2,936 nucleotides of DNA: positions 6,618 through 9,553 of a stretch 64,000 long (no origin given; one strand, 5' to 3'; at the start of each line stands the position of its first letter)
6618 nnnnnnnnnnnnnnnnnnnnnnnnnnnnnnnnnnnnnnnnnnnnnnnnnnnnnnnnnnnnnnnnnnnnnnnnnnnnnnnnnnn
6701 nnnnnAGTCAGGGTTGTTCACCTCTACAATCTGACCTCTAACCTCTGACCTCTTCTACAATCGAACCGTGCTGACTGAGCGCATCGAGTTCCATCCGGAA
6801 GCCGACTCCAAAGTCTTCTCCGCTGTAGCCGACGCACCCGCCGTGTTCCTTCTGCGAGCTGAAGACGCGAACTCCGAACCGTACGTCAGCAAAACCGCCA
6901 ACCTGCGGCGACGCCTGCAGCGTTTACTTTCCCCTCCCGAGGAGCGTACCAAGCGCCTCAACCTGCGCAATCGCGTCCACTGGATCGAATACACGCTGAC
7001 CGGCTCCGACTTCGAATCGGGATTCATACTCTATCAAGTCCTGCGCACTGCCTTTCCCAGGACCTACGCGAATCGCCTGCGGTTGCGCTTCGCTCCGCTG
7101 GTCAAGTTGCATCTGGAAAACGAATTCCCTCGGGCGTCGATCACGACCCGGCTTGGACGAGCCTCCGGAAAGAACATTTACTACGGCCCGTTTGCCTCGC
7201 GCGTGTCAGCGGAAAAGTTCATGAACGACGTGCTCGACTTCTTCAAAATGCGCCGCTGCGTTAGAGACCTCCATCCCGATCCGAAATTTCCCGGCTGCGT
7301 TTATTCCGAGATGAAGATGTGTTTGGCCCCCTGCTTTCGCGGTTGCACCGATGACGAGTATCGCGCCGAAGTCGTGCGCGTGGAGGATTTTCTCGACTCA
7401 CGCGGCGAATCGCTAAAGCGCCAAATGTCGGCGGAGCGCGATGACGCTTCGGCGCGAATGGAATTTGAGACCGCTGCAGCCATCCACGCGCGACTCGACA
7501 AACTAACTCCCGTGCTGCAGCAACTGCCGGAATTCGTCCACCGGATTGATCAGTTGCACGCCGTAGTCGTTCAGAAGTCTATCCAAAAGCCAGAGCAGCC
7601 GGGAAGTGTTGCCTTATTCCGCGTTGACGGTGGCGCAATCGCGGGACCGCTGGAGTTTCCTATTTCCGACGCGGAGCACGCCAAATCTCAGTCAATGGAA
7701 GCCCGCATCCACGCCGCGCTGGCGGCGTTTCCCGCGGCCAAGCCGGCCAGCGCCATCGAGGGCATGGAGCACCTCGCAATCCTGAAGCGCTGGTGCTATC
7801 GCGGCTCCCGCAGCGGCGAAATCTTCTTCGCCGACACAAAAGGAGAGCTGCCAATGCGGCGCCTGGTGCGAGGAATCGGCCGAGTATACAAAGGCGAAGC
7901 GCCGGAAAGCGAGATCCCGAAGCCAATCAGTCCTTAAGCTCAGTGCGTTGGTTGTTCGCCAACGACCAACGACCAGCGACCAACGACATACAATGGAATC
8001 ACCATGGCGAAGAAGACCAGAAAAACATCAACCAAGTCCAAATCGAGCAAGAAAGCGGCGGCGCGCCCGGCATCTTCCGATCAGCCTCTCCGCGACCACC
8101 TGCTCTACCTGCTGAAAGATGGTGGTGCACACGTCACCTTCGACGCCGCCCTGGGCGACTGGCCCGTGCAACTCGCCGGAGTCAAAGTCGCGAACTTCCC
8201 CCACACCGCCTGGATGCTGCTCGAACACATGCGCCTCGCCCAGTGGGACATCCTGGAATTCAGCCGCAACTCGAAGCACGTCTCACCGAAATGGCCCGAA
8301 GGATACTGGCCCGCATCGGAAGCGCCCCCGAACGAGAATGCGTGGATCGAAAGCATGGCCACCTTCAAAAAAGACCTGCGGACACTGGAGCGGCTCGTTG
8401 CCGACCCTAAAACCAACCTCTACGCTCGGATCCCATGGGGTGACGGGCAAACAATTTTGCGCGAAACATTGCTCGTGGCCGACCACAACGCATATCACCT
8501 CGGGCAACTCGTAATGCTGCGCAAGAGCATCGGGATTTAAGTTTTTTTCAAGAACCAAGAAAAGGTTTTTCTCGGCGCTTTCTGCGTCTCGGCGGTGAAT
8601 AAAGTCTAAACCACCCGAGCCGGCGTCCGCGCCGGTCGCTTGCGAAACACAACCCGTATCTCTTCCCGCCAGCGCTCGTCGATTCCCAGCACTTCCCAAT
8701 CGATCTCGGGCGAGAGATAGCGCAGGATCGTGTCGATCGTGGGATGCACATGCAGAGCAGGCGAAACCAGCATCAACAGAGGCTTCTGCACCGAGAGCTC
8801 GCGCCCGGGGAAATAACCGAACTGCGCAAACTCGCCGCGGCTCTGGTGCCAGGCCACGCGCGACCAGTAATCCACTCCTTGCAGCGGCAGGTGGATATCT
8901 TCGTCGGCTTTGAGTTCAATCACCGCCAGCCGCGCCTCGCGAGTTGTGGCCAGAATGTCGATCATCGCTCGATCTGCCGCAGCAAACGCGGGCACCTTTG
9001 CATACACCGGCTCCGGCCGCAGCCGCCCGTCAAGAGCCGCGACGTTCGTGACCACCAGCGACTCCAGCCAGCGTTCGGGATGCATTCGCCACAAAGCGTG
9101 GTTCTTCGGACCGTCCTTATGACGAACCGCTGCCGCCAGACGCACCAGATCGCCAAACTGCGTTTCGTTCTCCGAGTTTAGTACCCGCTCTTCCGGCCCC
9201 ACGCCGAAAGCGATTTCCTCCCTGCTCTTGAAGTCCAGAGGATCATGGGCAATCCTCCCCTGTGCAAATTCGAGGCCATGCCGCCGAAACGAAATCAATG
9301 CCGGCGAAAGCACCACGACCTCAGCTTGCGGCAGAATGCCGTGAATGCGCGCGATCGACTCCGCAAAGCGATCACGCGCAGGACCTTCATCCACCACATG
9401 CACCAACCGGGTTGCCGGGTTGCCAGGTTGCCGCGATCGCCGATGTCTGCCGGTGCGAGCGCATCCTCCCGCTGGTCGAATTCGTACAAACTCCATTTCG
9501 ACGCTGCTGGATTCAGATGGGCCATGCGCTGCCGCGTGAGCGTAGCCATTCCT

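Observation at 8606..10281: A roughly 555-aa PD-(D/E)xK-like protein gene is interrupted by copy number of an 8-nt tandem repeat (possible slipped-strand switch or fresh pseudogene)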

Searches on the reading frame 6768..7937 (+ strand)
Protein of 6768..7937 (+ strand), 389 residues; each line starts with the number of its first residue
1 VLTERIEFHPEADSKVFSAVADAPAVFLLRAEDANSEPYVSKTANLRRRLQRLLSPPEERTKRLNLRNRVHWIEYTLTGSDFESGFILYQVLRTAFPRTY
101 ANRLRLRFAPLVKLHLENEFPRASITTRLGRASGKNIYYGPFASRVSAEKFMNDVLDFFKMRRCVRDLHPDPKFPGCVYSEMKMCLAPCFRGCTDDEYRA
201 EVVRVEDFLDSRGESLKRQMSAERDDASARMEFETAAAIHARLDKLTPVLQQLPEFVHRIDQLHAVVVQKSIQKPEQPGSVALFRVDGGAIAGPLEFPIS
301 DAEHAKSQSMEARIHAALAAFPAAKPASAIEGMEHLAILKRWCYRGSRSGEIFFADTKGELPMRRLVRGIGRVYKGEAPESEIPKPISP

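Call 63: find_encoding_contigs(protein=window:6768-7937:+, flank=4000, max_places=10)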
Protein window:6768-7937:+ (389 aa): no gene with exactly this product is on record in the collection.

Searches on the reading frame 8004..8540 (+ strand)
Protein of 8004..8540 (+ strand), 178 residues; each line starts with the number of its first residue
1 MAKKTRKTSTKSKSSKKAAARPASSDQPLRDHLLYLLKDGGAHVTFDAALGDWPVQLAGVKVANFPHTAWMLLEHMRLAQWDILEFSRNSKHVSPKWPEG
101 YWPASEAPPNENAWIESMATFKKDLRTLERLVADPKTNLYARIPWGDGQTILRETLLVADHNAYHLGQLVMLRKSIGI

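Call 57: find_encoding_contigs(protein=window:8004-8540:+, flank=4000, max_places=10)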
Protein window:8004-8540:+ (178 aa): 2 contigs read that carry it; 2 places shown.
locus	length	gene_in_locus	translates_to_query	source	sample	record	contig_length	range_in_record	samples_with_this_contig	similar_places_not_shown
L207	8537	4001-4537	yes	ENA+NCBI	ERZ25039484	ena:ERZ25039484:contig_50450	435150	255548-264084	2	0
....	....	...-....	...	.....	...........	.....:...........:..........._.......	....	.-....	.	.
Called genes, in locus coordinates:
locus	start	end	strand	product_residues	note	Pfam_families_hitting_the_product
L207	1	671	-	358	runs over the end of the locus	PF01207:Dus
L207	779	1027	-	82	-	PF01197:Ribosomal_L31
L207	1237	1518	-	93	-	PF00216:Bac_DNA_binding, PF18291:HU-HIG, PF18175:HU-CCDC81_bac_2 (weak)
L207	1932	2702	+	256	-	PF01695:IstB_IS21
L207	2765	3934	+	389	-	PF27096:UvrC_M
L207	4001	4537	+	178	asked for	-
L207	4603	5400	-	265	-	-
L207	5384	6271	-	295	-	-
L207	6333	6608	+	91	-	-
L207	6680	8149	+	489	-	PF01523:PmbA_TldD_1st, PF19290:PmbA_TldD_2nd, PF19289:PmbA_TldD_3rd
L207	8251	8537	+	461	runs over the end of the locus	PF01523:PmbA_TldD_1st, PF19290:PmbA_TldD_2nd, PF19289:PmbA_TldD_3rd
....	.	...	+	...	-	?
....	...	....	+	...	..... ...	-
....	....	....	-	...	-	-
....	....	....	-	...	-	-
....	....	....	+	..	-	-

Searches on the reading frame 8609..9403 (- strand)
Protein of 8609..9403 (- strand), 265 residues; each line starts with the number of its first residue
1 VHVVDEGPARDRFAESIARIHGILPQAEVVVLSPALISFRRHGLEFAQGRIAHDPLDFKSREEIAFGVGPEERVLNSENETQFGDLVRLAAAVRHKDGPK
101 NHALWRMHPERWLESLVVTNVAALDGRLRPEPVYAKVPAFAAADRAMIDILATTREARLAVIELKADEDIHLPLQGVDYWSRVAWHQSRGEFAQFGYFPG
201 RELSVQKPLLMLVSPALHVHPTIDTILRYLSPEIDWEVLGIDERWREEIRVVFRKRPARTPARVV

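Call 64: find_homologous_proteins(query=window:8609-9403:-, max_evalue=1e-50)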
Query window:8609-9403:- (265 aa): 1287 proteins with E <= 1e-50 among 5600 candidates; the best 120 are listed.
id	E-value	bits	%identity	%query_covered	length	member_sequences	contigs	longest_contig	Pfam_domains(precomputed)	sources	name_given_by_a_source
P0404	1.1e-152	525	100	89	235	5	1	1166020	-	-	-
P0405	2.9e-148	511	86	99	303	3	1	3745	-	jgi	jgi:hypothetical protein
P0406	3.6e-148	510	86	99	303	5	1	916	-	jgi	-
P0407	2.6e-147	508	86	99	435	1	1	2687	-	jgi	jgi:hypothetical protein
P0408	7.1e-147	506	87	99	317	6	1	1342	-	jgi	jgi:hypothetical protein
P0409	3.0e-146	504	88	97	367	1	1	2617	-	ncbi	-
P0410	4.1e-145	500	85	99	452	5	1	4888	-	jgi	jgi:hypothetical protein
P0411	4.3e-145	500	87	98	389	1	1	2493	-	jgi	jgi:hypothetical protein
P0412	5.5e-145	500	86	99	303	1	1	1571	-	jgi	jgi:hypothetical protein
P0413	9.6e-145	499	86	98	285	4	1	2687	-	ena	-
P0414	2.5e-144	498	84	99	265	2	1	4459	-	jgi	jgi:hypothetical protein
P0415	1.2e-143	496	84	98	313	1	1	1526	-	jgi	jgi:hypothetical protein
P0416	1.6e-143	495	83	100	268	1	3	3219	-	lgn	-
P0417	5.1e-143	494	84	99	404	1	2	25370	-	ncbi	-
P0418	8.5e-143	493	86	97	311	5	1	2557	-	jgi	jgi:hypothetical protein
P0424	7.4e-141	486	85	96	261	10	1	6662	-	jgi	jgi:hypothetical protein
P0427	2.0e-139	482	85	97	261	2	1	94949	-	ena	-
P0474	2.4e-110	386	72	95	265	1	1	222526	-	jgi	jgi:hypothetical protein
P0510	3.1e-105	370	60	100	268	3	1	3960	-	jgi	jgi:hypothetical protein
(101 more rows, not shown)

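Call 66: list_cluster_members(proteins=[P0404, P0427, P0424, P0474, P0414])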
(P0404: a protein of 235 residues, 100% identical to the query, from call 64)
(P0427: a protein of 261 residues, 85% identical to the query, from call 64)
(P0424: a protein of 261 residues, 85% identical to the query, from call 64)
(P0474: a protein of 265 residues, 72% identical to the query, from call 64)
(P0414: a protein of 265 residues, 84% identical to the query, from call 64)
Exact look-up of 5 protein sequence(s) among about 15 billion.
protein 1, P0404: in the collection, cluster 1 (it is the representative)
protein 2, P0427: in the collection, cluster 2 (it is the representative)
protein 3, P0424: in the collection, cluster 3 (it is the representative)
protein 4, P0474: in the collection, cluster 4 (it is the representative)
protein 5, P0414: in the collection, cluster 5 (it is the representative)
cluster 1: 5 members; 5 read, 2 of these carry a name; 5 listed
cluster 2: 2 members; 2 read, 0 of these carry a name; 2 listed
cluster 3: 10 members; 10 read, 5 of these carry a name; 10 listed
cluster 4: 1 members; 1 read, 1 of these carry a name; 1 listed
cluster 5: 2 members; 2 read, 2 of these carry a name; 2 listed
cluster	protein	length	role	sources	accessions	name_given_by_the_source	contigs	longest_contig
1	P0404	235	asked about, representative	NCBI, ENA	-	-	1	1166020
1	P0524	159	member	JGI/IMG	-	hypothetical protein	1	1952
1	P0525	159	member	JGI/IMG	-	hypothetical protein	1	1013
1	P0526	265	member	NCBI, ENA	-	-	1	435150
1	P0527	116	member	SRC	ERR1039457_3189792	-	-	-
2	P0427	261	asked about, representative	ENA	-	-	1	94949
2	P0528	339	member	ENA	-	-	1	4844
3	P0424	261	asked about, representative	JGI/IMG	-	hypothetical protein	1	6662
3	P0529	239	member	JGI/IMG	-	hypothetical protein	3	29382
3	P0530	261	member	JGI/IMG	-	hypothetical protein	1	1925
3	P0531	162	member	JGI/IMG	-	hypothetical protein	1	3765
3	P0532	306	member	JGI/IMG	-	hypothetical protein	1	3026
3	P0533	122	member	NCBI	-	-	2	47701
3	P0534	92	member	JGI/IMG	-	-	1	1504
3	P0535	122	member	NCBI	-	-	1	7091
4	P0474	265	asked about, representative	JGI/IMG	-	hypothetical protein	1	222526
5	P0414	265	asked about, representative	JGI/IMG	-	hypothetical protein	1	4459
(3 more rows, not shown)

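Call 67: find_encoding_contigs(protein=P0416, flank=2500, max_places=4)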
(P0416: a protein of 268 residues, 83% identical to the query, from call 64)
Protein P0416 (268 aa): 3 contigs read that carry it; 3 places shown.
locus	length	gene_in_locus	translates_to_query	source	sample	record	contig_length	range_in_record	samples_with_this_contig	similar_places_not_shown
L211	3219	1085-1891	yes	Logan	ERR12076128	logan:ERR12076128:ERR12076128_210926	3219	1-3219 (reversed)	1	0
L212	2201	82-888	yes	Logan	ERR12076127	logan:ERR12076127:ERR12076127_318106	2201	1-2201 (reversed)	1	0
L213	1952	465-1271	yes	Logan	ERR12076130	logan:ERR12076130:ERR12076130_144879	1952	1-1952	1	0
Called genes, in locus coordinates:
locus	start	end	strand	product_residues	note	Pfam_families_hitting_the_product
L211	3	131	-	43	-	?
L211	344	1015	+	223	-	-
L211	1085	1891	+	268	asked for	-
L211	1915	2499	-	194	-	-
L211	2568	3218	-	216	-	?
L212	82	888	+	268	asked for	-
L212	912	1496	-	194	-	-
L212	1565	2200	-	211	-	?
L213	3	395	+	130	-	?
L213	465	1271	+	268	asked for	-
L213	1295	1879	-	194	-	-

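Call 68: find_encoding_contigs(protein=P0414, flank=2500, max_places=3)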
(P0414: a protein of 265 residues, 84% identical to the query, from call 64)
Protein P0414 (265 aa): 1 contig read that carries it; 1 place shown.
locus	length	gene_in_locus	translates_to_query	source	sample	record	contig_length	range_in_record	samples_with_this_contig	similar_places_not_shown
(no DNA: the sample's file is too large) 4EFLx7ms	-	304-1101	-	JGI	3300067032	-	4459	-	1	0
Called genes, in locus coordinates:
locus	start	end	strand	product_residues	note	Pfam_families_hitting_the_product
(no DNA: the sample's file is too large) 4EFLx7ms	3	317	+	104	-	?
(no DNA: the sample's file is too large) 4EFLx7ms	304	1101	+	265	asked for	-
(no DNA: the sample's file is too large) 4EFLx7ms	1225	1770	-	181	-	-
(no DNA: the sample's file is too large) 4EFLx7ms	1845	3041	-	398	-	PF27096:UvrC_M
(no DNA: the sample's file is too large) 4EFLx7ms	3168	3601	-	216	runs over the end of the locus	PF01695:IstB_IS21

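Call 69: find_encoding_contigs(protein=P0510, flank=2500, max_places=3)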
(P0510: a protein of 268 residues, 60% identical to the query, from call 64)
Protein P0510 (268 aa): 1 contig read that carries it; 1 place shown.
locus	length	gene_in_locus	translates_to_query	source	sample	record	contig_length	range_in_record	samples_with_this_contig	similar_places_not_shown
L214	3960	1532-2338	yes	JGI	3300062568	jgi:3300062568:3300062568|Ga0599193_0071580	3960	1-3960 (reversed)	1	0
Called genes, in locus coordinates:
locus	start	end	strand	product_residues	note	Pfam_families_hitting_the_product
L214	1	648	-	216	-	?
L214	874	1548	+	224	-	-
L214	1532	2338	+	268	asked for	-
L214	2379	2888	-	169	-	PF12867:DinB_2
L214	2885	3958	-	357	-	?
